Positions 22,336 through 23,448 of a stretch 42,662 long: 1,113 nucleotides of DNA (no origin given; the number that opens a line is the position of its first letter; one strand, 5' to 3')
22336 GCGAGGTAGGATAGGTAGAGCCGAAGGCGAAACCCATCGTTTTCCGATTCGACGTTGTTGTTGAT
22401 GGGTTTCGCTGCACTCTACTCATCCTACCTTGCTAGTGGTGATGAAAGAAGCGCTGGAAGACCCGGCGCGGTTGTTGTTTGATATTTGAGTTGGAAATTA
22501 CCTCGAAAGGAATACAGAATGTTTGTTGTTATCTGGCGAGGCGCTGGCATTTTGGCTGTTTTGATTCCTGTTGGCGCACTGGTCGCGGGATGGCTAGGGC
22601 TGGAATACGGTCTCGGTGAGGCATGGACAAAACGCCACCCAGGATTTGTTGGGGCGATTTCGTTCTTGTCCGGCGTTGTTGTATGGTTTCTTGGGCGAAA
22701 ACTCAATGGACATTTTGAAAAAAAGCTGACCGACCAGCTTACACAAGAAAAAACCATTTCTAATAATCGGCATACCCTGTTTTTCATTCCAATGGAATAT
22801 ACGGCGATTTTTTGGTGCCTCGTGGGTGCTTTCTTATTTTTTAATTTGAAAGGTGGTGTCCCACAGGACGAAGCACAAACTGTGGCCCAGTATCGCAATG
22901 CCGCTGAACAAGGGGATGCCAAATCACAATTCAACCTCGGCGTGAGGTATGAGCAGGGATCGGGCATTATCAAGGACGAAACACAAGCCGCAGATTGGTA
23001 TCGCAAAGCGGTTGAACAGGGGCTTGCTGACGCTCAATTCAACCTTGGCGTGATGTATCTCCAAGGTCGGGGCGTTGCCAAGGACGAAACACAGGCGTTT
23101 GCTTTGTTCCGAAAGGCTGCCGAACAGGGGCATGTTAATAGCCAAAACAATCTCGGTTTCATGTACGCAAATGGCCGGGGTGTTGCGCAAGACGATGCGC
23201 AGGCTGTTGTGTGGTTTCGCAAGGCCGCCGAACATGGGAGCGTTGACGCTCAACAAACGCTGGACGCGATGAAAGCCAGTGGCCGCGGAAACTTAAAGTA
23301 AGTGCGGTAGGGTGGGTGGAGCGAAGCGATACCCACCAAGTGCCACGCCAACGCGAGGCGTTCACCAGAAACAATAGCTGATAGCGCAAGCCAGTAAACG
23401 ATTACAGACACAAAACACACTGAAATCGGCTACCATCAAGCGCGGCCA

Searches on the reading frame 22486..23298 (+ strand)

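Call 77: search_protein_families(library=pfam, proteins=[window:22486-23298:+], max_evalue=0.001)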
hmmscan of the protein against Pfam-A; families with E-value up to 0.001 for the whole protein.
window:22486-23298:+ (271 aa): 1 family
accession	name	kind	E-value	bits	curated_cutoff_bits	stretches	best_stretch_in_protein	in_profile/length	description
PF08238.18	Sel1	-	1.7e-35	120.6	30.7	3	181-216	1-36/36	Sel1 repeat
